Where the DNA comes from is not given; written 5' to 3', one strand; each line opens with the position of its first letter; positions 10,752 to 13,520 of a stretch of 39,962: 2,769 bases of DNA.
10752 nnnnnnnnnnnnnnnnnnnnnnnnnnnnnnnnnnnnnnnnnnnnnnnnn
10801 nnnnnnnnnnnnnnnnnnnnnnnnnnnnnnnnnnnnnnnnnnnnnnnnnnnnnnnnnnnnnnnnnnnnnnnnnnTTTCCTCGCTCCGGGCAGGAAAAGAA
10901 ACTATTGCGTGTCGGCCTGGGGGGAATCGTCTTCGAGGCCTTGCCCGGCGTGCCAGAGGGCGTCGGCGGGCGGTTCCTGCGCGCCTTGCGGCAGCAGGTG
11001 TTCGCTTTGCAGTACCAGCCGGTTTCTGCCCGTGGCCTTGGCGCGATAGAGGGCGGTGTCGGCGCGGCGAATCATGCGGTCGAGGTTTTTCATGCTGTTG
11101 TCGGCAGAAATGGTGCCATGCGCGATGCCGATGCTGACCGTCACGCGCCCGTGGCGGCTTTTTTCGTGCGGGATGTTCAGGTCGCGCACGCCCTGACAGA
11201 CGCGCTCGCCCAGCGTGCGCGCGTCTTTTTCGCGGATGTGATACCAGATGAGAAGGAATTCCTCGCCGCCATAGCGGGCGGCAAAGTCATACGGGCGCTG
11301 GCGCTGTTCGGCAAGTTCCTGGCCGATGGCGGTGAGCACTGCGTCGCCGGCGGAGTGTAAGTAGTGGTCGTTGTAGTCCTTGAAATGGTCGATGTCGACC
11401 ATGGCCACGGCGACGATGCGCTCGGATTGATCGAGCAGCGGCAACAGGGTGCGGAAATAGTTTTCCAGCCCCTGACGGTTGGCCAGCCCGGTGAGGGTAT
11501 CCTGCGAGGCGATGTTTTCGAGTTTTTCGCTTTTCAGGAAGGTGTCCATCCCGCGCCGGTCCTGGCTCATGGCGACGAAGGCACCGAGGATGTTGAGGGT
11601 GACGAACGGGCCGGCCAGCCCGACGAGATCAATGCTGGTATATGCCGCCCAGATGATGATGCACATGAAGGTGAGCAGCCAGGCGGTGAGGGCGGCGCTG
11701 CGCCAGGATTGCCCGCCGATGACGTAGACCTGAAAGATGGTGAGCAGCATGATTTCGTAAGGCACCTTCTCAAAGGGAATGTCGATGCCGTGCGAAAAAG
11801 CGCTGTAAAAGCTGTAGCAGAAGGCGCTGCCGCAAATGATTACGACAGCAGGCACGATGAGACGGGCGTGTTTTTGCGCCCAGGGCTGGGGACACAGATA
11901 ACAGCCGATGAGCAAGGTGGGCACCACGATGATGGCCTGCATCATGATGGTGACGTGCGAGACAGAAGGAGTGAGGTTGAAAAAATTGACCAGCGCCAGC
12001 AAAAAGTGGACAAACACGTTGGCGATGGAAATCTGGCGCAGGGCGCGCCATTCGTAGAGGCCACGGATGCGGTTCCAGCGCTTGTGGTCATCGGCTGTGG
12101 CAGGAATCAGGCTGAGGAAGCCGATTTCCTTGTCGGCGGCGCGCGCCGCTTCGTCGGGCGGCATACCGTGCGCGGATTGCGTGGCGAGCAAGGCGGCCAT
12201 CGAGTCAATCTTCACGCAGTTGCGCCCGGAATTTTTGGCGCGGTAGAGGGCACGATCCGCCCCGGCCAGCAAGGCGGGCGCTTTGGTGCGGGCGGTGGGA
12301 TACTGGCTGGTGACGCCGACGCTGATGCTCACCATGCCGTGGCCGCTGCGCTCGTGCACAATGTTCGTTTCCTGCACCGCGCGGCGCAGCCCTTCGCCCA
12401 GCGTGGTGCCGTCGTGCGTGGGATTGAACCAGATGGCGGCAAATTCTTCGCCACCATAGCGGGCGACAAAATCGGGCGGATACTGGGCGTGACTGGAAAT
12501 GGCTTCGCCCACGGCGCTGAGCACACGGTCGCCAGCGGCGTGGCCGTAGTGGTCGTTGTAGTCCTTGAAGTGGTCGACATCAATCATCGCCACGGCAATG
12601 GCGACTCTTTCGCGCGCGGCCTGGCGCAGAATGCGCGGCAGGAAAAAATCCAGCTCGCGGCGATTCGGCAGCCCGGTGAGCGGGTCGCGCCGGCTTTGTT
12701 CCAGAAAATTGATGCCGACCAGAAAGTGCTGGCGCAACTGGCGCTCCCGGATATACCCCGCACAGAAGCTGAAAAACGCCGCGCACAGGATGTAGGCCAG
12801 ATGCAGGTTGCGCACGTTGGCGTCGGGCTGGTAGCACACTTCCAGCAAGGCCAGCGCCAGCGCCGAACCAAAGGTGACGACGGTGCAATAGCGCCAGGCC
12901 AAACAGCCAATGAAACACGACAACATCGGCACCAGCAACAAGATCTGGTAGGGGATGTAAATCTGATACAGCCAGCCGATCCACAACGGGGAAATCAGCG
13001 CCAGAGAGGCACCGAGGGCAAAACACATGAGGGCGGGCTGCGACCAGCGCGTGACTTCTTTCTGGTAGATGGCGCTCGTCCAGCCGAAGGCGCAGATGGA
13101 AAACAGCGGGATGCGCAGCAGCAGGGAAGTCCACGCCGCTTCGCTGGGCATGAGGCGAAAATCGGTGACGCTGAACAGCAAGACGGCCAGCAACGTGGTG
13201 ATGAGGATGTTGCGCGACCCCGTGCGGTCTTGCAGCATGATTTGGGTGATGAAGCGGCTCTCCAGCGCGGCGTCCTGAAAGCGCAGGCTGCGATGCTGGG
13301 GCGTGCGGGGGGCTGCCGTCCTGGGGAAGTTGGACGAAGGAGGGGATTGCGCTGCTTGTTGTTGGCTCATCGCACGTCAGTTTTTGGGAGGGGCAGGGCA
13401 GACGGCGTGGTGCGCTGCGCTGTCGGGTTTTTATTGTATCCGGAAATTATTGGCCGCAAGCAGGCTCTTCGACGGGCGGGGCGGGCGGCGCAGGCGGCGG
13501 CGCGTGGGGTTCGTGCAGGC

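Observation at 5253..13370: Co-directional array of three paralogous twin-GGDEF membrane proteins ending in a 2H phosphoesterase gene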

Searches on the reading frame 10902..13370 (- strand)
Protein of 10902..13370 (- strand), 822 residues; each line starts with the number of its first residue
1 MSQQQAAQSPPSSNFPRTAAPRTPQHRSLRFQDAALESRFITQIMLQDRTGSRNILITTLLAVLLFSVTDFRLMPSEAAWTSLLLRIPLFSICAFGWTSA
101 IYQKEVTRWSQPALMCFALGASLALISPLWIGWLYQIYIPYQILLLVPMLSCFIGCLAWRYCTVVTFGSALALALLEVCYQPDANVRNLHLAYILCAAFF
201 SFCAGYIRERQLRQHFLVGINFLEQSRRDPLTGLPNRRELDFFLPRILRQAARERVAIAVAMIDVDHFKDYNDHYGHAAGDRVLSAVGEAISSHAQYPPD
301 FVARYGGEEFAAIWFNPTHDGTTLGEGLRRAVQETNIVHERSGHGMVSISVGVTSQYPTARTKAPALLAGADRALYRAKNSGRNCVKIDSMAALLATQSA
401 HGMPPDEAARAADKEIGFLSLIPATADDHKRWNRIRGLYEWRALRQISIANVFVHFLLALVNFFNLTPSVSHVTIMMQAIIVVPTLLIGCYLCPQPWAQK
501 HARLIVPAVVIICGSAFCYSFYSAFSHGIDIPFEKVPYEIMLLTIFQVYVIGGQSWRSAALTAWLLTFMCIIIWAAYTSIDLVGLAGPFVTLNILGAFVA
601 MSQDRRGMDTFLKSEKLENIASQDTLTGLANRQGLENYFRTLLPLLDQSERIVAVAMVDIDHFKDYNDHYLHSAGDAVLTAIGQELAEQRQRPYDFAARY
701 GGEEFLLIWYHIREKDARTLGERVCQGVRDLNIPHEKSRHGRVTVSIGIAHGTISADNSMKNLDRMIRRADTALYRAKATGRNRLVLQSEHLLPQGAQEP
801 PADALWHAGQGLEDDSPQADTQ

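Call 3: search_protein_families(library=pfam, proteins=[window:10902-13370:-], max_evalue=0.01)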
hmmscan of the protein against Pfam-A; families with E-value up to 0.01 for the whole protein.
window:10902-13370:- (822 aa): 2 families
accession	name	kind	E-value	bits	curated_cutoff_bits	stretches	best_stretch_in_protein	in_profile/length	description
PF00990.26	GGDEF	-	5.1e-83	277.1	23.8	2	621-784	1-161/161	Diguanylate cyclase, GGDEF domain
PF05475.17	Chlam_vir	-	0.00026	21.2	25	0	251-323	53-125/146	Pgp3 C-terminal domain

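Call 4: search_protein_families(library=ncbifam, proteins=[window:10902-13370:-], max_evalue=0.01)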
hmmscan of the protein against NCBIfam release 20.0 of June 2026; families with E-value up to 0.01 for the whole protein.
window:10902-13370:- (822 aa): 22 families
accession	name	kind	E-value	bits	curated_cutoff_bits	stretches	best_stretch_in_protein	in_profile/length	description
TIGR00254.1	GGDEF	domain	5.7e-85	283.2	37.4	2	617-787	1-166/168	diguanylate cyclase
NF038266.1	diguan_SiaD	equivalog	9.6e-81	270.9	290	2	614-785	87-252/252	biofilm regulation diguanylate cyclase SiaD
NF007380.0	PRK09894.1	equivalog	1.2e-78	264.4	256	2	613-791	121-290/296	diguanylate cyclase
NF007135.0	PRK09581.1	equivalog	3.4e-75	253.6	474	2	619-788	290-455/457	PleD family two-component system response regulator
NF041606.1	dguan_cyc_DgcA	equivalog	1.2e-62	211.9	370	2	627-787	180-338/340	diguanylate cyclase DgcA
NF007423.1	PRK09966.1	equivalog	2.9e-62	210.8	325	2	223-379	236-390/390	diguanylate cyclase DgcN/YfiN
NF047654.1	DiguCycDgcRLepto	equivalog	7.3e-58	195.8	500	2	615-786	127-294/295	diguanylate cyclase DgcR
NF007298.0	PRK09776.1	equivalog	8.8e-53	179.5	1135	2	616-787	679-844/1111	diguanylate cyclase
NF011955.1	PRK15426.1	equivalog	5.1e-52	176.8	408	2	612-789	389-562/564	cellulose biosynthesis regulator diguanylate cyclase DgcQ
NF045675.1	PhdiestaseDibA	equivalog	7.3e-52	176.6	980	2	227-388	204-363/623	phosphodiesterase DibA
NF051473.1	DigCycDgcsShew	equivalog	3e-50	171.2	400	2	613-785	127-288/291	diguanylate cyclase DgcS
NF047872.1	GGDEF_GdpS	equivalog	3.1e-49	168.1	400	2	445-787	28-349/355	GGDEF domain-containing protein GdpS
NF007599.0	PRK10245.1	equivalog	3.5e-43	147.5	402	2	613-785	202-367/371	diguanylate cyclase AdrA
NF007474.0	PRK10060.1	equivalog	1.1e-40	139.5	782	2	614-789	230-396/663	cyclic di-GMP phosphodiesterase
NF040885.1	diguan_DgcJ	equivalog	1.5e-36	126.2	500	2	618-782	340-490/493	diguanylate cyclase DgcJ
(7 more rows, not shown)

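Call 44: search_protein_families(library=padloc, proteins=[window:10902-13370:-], max_evalue=0.01)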
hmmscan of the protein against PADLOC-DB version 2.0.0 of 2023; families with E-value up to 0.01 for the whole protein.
window:10902-13370:- (822 aa): 0 families

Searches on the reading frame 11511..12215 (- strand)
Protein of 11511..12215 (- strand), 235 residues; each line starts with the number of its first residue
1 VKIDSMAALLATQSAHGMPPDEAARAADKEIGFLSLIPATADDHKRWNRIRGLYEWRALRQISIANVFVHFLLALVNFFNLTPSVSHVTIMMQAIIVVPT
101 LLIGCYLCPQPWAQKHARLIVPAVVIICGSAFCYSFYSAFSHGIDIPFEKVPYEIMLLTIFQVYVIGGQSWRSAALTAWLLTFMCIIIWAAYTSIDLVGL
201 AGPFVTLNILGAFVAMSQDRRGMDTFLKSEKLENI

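Call 30: search_protein_families(library=pfam, proteins=[window:11511-12215:-], max_evalue=10)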
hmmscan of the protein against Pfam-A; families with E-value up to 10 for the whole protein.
seq(235 aa): 1 family
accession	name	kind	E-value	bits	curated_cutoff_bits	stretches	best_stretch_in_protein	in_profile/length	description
PF13567.11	DUF4131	-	6.5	6.8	31.6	1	97-140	11-54/165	Domain of unknown function (DUF4131)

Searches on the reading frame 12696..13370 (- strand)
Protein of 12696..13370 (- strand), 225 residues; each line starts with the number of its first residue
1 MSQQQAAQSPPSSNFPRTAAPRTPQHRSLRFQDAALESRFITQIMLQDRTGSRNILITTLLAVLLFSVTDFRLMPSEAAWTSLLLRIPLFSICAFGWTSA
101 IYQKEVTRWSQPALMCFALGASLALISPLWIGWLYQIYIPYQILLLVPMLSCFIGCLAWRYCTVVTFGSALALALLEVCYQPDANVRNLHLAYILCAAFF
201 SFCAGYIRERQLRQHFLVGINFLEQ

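Call 30: search_protein_families(library=pfam, proteins=[window:12696-13370:-], max_evalue=10)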
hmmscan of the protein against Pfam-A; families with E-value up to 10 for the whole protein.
seq(225 aa): 1 family
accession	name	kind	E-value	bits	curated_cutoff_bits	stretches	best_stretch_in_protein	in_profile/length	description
PF03419.18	Peptidase_U4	-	3.3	7.4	28.4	1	99-221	23-151/284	Sporulation factor SpoIIGA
